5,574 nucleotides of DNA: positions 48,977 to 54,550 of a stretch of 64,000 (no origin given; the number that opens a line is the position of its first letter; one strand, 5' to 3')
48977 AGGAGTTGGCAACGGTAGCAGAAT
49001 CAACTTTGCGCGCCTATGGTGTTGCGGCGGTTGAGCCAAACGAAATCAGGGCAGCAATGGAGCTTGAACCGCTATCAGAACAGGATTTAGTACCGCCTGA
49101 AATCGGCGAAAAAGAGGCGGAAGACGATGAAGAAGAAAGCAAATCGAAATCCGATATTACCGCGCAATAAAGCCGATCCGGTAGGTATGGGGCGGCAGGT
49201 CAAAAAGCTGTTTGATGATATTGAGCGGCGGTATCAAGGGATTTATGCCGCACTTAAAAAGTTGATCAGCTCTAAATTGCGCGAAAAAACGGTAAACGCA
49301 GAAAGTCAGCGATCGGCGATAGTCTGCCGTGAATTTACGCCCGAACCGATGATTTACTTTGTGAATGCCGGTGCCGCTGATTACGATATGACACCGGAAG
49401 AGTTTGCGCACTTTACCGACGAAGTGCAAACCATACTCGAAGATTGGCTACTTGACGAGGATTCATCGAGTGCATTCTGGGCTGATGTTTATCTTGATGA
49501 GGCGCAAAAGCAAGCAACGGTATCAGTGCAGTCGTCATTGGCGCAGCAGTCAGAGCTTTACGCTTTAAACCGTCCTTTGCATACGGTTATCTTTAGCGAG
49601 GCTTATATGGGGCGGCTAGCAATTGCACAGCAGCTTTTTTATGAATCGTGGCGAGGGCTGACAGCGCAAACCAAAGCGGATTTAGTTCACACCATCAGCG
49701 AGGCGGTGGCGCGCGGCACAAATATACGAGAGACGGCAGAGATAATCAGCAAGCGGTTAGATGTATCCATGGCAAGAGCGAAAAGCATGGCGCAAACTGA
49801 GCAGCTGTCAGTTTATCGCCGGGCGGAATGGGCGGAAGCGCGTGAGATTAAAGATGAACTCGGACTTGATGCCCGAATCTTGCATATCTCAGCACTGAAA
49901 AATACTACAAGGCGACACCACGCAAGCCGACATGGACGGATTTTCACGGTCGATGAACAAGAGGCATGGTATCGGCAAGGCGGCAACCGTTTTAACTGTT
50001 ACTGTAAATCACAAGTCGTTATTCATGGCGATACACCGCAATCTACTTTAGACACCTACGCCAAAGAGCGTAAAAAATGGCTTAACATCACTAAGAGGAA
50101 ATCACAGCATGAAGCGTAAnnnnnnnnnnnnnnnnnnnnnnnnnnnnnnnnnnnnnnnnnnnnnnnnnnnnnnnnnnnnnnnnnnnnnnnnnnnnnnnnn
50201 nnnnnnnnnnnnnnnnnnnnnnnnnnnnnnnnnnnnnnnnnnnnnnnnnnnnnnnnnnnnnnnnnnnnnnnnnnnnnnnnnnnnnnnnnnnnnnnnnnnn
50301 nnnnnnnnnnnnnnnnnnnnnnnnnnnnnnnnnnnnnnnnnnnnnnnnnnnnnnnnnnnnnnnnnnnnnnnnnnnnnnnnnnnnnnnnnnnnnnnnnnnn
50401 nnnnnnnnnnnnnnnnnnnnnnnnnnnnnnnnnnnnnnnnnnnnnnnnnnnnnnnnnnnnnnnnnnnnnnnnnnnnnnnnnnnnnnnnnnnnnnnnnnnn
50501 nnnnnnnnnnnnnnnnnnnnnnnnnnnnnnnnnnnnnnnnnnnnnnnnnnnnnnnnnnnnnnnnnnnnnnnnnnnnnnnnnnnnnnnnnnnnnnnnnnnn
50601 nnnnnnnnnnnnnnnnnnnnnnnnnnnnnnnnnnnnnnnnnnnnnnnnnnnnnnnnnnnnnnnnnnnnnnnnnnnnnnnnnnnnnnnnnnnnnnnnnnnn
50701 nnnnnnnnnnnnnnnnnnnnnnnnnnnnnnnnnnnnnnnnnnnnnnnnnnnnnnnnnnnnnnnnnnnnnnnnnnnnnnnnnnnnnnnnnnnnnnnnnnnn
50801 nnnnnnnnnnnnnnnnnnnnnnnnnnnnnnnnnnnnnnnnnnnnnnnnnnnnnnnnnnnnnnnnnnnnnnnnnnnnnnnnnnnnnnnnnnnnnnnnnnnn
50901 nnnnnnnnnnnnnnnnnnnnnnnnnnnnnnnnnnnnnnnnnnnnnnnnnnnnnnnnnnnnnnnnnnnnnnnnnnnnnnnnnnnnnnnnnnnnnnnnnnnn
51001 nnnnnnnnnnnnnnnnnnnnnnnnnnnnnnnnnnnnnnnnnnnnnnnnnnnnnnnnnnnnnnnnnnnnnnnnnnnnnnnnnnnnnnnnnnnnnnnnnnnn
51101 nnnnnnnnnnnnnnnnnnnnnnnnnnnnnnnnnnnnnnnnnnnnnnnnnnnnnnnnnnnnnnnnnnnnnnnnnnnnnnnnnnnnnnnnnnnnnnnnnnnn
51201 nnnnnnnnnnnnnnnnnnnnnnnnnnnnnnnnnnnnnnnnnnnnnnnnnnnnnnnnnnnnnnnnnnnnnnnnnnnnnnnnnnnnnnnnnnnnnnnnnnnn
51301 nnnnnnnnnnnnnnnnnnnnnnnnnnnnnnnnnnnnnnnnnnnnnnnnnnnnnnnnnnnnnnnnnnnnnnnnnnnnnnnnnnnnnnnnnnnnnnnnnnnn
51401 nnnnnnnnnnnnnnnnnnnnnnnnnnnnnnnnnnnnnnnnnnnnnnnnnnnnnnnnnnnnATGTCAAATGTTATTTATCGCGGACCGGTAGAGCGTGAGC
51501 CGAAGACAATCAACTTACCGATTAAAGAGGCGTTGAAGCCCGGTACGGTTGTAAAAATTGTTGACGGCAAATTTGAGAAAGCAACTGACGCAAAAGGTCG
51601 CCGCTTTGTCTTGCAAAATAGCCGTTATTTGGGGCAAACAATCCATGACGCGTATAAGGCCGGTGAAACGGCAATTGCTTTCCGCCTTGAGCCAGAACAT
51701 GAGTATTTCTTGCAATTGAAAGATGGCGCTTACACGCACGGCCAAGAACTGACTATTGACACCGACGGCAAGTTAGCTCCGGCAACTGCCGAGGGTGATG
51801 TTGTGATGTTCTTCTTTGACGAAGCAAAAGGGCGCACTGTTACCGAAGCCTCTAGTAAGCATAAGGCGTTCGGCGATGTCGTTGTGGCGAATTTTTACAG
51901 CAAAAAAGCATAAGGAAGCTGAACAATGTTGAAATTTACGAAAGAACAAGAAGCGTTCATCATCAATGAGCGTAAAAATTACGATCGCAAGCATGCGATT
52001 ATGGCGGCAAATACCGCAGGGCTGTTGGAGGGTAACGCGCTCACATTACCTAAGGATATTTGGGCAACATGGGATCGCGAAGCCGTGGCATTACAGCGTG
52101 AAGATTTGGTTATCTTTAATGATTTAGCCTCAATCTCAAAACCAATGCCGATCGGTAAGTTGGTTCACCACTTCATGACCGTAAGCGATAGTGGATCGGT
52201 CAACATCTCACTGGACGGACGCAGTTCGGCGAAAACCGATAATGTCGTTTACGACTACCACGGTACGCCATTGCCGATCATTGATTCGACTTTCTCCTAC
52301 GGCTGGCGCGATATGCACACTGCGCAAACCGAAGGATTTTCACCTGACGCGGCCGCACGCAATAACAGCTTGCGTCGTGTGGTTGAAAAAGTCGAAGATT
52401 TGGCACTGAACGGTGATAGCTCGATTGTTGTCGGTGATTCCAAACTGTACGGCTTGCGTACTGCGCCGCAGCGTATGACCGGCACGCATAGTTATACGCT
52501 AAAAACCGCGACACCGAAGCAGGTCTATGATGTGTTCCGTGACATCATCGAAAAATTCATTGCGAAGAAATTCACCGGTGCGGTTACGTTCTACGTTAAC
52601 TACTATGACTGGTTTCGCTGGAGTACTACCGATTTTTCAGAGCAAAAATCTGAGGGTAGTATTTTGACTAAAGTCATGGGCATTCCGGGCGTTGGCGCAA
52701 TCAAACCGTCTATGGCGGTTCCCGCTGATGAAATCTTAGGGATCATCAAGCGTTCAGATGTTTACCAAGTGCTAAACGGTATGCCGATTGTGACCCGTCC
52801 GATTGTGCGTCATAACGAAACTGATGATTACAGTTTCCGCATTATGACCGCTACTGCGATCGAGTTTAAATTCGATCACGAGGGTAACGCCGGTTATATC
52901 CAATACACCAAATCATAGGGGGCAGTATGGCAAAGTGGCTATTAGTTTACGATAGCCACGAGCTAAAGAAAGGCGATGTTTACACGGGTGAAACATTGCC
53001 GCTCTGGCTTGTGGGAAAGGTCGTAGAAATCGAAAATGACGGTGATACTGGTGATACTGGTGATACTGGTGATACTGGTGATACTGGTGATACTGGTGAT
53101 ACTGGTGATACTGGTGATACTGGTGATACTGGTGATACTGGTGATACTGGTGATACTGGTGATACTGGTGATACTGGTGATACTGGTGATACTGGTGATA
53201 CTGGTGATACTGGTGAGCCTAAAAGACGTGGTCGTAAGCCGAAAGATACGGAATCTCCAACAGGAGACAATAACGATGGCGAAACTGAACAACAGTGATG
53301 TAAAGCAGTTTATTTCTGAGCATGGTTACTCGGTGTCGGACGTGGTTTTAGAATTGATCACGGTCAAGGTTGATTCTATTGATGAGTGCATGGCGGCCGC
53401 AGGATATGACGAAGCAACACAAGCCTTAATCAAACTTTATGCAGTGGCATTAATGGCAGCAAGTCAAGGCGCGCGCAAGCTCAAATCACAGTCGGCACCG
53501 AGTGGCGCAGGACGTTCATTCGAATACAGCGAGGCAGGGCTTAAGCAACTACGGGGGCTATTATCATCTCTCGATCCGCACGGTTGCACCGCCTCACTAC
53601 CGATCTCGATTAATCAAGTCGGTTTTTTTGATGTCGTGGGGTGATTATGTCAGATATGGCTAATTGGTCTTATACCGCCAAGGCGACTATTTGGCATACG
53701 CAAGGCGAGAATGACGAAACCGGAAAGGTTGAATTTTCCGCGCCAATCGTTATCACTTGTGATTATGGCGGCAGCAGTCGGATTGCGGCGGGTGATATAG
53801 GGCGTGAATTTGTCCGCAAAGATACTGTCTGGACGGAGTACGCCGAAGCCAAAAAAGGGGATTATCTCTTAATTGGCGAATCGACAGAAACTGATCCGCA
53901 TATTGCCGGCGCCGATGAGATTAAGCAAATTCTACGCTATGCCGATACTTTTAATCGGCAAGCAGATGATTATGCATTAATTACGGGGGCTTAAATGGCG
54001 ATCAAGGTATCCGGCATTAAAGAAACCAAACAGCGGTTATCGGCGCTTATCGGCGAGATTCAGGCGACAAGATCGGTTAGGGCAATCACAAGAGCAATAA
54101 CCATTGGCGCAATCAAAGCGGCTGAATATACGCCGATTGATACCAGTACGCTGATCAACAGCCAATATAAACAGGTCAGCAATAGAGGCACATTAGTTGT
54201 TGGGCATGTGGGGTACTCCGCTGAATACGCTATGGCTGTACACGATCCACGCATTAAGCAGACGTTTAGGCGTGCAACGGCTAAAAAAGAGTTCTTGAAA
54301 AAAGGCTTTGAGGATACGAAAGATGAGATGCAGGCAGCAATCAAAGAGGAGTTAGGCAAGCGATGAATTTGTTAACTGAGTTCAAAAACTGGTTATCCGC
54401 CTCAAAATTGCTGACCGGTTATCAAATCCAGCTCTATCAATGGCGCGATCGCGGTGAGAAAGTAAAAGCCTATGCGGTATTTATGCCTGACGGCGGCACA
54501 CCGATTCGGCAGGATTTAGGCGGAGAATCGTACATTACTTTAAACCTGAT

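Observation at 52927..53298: Head-region gene with a perfect 19x 9-nt repeat encoding (Gly-Asp-Thr)n and an AT-hook-like basic tail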

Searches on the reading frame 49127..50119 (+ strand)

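Call 5: search_protein_families(library=phrogs, proteins=[window:49127-50119:+], max_evalue=0.01)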
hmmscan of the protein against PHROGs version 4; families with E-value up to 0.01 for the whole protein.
window:49127-50119:+ (330 aa): 8 families
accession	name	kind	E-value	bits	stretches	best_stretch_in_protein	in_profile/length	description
phrog_758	-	head and packaging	3e-89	300.5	1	2-327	12-323/326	head morphogenesis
phrog_22052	-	unknown function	1.3e-11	45.6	1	224-299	8-80/115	-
phrog_595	-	head and packaging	2.5e-08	34.7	1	122-319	136-316/513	head maturation protease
phrog_115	-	head and packaging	4.4e-08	33.7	1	179-300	203-317/665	minor head protein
phrog_4728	-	head and packaging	8e-08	32.5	1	182-279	184-279/591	head morphogenesis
phrog_2468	-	head and packaging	1.4e-07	32.3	1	178-277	144-240/303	head morphogenesis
phrog_2841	-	head and packaging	0.0017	18.4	1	185-235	198-248/525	minor head protein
phrog_7625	-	head and packaging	0.0053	16.7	1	159-248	108-197/504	head morphogenesis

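Call 6: search_protein_families(library=pfam, proteins=[window:49127-50119:+], max_evalue=0.01)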
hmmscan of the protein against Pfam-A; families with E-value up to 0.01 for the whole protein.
window:49127-50119:+ (330 aa): 1 family
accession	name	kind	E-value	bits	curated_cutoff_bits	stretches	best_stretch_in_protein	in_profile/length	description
PF04233.19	Phage_Mu_F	-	4.9e-14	53.5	29.6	1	189-294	6-110/112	Phage Mu protein F like protein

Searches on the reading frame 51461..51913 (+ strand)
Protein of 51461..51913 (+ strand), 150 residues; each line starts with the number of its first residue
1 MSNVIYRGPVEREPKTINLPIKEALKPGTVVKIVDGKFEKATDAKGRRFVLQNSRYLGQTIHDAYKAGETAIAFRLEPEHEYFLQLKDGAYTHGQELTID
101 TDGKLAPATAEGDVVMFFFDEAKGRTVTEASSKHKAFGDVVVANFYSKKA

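Call 5: search_protein_families(library=phrogs, proteins=[window:51461-51913:+], max_evalue=0.01)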
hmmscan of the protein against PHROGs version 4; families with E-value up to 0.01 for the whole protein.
window:51461-51913:+ (150 aa): 2 families
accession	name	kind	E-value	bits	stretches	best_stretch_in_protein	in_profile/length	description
phrog_766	-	head and packaging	4.3e-36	125.1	1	1-128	3-135/150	head decoration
phrog_673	-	head and packaging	0.0082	17.1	0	89-115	83-109/260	head scaffolding protein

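Call 6: search_protein_families(library=pfam, proteins=[window:51461-51913:+], max_evalue=0.01)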
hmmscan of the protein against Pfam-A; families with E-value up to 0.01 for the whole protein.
window:51461-51913:+ (150 aa): 0 families

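Call 43: search_solved_structures(query=window:51461-51910:+, max_evalue=1)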
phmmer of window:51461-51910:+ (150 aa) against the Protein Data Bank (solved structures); distinct sequences matched with E-value up to 1: 9.
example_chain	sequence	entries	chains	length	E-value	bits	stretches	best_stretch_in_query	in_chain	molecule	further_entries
3p6j_A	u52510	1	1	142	0.057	16.9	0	64-116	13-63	de novo designed beta-trefoil architecture with symmetric primary structure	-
5ywl_A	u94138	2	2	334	0.36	14.3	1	36-76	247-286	Protein induced by osmotic stress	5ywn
5gmo_A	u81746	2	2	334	0.36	14.3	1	36-76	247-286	Protein induced by osmotic stress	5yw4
5hb7_A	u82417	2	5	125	0.61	13.6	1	79-147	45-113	Nucleoporin NUP53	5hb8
7mcc_A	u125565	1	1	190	0.65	13.5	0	59-93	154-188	AI-designed TIM-barrel F2C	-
4ra2_A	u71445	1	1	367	0.92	13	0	52-88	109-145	Protein phosphatase 1A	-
4rag_A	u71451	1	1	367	0.92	13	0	52-88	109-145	Protein phosphatase 1A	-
4raf_A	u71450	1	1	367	0.92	13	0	52-88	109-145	Protein phosphatase 1A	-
1a6q_A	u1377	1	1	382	0.97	12.9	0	52-88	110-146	PHOSPHATASE 2C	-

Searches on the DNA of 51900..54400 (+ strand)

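Call 4: search_dna_similar(query=window:51900-54400:+, collection=phages, mode=near, max_rows=30)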
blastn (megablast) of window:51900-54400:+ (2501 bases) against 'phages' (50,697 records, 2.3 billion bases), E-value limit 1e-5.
No match.

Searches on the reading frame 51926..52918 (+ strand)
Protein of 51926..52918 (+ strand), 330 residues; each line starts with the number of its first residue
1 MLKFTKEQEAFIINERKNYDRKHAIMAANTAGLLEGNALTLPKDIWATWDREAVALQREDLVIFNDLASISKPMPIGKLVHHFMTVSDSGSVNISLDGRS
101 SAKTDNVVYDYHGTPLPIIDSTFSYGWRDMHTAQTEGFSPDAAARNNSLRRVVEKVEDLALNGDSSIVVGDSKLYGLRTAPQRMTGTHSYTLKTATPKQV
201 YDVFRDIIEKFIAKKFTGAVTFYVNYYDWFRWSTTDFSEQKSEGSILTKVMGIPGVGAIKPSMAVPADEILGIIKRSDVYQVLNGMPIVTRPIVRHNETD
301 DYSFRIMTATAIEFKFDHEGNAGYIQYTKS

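Call 5: search_protein_families(library=phrogs, proteins=[window:51926-52918:+], max_evalue=0.01)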
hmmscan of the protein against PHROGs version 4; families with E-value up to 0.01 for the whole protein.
window:51926-52918:+ (330 aa): 2 families
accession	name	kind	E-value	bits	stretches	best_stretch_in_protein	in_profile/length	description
phrog_771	-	head and packaging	5.8e-96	322.8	1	1-329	1-353/354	virion structural protein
phrog_264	-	head and packaging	3e-09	37.3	1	38-212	27-200/321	major head protein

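Call 6: search_protein_families(library=pfam, proteins=[window:51926-52918:+], max_evalue=0.01)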
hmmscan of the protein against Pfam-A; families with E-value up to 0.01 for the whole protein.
window:51926-52918:+ (330 aa): 1 family
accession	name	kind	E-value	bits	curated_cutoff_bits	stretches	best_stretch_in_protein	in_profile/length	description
PF19774.5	DUF6260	-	1.7e-63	214.9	26.6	1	38-324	2-298/301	Family of unknown function (DUF6260)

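Call 8: search_dna_similar(query=window:51926-52918:+, collection=phages, mode=protein, max_rows=30)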
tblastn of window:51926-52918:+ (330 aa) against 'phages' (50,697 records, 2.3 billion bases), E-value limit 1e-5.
Records with a match: 326; places in all: 326; records where one place covers at least 80% of the query: 311.
Best place of each record, by identity: 60-80% 5; <60% 321.
By first word of the organism name: Salmonella 137; Klebsiella 54; Pseudomonas 44; Escherichia 26; Vibrio 19; Erwinia 6; Aeromonas 6; Mannheimia 5; Shigella 4; Cronobacter 3; and 14 more.
By host as written in the record: - 80; Klebsiella pneumoniae 32; Pseudomonas aeruginosa 21; Escherichia coli 11; Salmonella enterica 9; Salmonella enterica subsp. enterica serovar Typhimurium 9; Salmonella sp. 8; Escherichia coli K-12 5; and 94 more.
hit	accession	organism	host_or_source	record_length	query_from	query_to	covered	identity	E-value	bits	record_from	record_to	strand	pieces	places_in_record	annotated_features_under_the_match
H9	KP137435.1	Mannheimia phage vB_MhS_587AP2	Mannheimia haemolytica 587A serotype A2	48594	1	330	100%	75.8%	1e-170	530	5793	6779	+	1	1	hypothetical protein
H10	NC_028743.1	Mannheimia phage vB_MhS_587AP2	Mannheimia haemolytica 587A serotype A2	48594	1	330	100%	75.8%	1e-170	530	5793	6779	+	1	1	virion structural protein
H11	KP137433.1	Mannheimia phage vB_MhS_535AP2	Mannheimia haemolytica 535A serotype A1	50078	1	330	100%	75.8%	1e-170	530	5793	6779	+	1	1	hypothetical protein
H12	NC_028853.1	Mannheimia phage vB_MhS_535AP2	Mannheimia haemolytica 535A serotype A1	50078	1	330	100%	75.8%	1e-170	530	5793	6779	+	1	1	virion structural protein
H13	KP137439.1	Mannheimia phage vB_MhS_3927AP1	Mannheimia haemolytica 3927A serotype A6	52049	1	330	100%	75.8%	1e-170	530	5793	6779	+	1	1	hypothetical protein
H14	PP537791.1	Citrobacter phage vB_CfrS_K1M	Citrobacter freundii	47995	1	330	100%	57.2%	6e-124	397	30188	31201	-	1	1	major capsid protein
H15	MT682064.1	Klebsiella virus KpV2811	Klebsiella pneumoniae capsular type K1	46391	1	330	100%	56.9%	1e-123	395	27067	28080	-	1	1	hypothetical protein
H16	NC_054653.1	Klebsiella virus KpV2811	Klebsiella pneumoniae capsular type K1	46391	1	330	100%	56.9%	1e-123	395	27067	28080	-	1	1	virion structural protein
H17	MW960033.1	Rhizobium phage RHph_X3_2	Sinorhizobium americanum X3_2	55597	7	323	96%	28.3%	2e-28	121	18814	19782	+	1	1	putative coat protein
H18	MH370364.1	Salmonella phage S107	Salmonella enterica subsp. enterica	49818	15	325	94%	27.7%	3e-21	100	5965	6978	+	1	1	hypothetical protein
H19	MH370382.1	Salmonella phage S135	Salmonella enterica serotype ...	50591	15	325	94%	27.7%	3e-21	100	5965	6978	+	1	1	hypothetical protein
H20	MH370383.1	Salmonella phage S137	Salmonella enterica serotype ...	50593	15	325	94%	27.7%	3e-21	100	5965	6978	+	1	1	hypothetical protein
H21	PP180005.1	Escherichia phage mEp554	Escherichia coli K-12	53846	15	330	96%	27.2%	5e-24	108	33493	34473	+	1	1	hypothetical protein | terminator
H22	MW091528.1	Bacteriophage sp. 438212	sewage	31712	16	328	95%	27.4%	3e-27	117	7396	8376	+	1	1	coat protein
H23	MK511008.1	Pseudomonas phage vB_Pae_CF124b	Pseudomonas aeruginosa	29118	16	325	94%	26.9%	2e-23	106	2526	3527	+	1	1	hypothetical protein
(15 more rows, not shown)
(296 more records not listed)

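Call 23: find_encoding_contigs(protein=window:51926-52915:+, flank=3000, max_places=10)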
Protein window:51926-52915:+ (330 aa): 1 contig read that carries it; 1 place shown.
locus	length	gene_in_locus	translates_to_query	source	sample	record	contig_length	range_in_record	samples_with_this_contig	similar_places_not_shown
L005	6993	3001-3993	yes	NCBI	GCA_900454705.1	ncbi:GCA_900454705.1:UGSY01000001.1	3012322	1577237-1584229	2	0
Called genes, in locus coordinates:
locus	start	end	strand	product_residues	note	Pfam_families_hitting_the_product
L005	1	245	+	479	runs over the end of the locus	PF06381:Phage_portal_3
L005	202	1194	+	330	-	PF04233:Phage_Mu_F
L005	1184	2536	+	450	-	-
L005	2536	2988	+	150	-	-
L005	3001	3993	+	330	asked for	PF19774:DUF6260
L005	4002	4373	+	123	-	-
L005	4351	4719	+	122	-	PF24085:DUF7370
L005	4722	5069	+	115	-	-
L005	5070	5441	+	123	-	-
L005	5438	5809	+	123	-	PF23842:Phage_tail_terminator_3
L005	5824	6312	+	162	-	-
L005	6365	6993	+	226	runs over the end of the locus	PF19759:DUF6246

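Call 42: search_solved_structures(query=window:51926-52915:+, max_evalue=0.01)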
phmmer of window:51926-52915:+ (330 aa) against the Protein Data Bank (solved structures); distinct sequences matched with E-value up to 0.01: 2.
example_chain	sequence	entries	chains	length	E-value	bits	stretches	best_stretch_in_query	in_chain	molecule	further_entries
9ocb_A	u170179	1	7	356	7.2e-16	61.8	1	19-322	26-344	Major capsid protein gp39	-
5wk1_A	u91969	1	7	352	2.5e-08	37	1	64-305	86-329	Major Capsid Protein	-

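Call 57: search_solved_structures(query=window:51926-52915:+, max_evalue=0.01, show_alignments=1)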
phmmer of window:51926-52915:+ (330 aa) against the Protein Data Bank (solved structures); distinct sequences matched with E-value up to 0.01: 2.
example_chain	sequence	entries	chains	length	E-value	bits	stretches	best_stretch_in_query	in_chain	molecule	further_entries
9ocb_A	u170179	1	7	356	7.2e-16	61.8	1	19-322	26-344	Major capsid protein gp39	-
5wk1_A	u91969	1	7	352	2.5e-08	37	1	64-305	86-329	Major Capsid Protein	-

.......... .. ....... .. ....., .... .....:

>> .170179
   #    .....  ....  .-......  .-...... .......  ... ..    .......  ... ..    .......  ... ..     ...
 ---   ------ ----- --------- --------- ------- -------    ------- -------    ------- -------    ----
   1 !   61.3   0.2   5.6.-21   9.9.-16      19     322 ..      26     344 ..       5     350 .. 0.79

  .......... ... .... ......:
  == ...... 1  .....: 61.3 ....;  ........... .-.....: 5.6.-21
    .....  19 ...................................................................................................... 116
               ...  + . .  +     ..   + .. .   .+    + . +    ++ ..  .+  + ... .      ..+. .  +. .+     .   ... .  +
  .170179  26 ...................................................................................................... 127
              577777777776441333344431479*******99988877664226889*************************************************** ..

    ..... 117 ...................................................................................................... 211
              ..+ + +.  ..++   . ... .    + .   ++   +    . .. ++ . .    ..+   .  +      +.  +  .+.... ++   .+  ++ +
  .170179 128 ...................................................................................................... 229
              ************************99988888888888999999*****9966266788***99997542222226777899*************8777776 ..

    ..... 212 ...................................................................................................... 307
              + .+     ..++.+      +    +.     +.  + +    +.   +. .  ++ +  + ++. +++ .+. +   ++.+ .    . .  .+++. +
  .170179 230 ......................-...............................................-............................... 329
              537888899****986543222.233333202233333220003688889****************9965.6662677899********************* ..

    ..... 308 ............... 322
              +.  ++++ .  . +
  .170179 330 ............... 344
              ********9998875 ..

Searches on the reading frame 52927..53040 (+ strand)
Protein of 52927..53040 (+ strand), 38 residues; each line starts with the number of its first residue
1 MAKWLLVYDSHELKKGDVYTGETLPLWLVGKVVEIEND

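Call 52: search_protein_families(library=pfam, proteins=[window:52927-53040:+], max_evalue=10)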
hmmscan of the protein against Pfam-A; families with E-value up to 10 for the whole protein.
seq(38 aa): 0 families

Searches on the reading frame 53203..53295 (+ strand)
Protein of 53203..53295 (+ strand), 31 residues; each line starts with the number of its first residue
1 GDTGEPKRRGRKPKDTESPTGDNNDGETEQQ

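Call 52: search_protein_families(library=pfam, proteins=[window:53203-53295:+], max_evalue=10)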
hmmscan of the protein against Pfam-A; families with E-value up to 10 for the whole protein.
seq(31 aa): 0 families

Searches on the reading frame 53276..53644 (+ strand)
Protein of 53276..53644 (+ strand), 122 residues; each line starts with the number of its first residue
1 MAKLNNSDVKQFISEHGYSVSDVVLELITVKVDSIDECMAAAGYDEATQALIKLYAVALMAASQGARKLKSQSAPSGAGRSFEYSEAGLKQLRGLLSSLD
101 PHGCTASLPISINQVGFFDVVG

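Call 5: search_protein_families(library=phrogs, proteins=[window:53276-53644:+], max_evalue=0.01)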
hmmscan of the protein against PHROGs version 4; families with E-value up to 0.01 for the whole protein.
window:53276-53644:+ (122 aa): 1 family
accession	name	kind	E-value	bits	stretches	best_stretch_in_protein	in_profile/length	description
phrog_786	-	unknown function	7.7e-36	124.1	1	3-122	3-123/128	-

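Call 6: search_protein_families(library=pfam, proteins=[window:53276-53644:+], max_evalue=0.01)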
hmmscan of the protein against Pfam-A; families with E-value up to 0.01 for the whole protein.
window:53276-53644:+ (122 aa): 1 family
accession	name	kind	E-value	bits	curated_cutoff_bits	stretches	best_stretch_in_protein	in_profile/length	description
PF24085.1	DUF7370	-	6.9e-36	123.7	27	1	5-122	3-123/124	Family of unknown function (DUF7370)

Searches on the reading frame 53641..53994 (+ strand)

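Call 5: search_protein_families(library=phrogs, proteins=[window:53641-53994:+], max_evalue=0.01)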
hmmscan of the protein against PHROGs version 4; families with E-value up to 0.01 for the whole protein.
window:53641-53994:+ (117 aa): 1 family
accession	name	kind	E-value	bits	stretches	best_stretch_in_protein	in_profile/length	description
phrog_797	-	unknown function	5.7e-43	146.9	1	3-116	1-117/117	-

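Call 6: search_protein_families(library=pfam, proteins=[window:53641-53994:+], max_evalue=0.01)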
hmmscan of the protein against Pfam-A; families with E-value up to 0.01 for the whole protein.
window:53641-53994:+ (117 aa): 0 families

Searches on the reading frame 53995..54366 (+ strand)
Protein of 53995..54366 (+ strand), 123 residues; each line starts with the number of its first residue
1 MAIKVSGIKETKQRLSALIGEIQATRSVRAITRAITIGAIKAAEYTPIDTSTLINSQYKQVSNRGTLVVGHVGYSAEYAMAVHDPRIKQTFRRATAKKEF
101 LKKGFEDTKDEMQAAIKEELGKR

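Call 5: search_protein_families(library=phrogs, proteins=[window:53995-54366:+], max_evalue=0.01)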
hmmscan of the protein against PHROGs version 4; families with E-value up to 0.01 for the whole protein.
window:53995-54366:+ (123 aa): 1 family
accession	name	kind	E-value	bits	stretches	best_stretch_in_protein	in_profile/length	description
phrog_5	-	connector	1.8e-16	61.7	1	1-122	91-207/239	tail completion or Neck1 protein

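Call 6: search_protein_families(library=pfam, proteins=[window:53995-54366:+], max_evalue=0.01)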
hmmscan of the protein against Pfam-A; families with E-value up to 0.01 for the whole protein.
window:53995-54366:+ (123 aa): 0 families
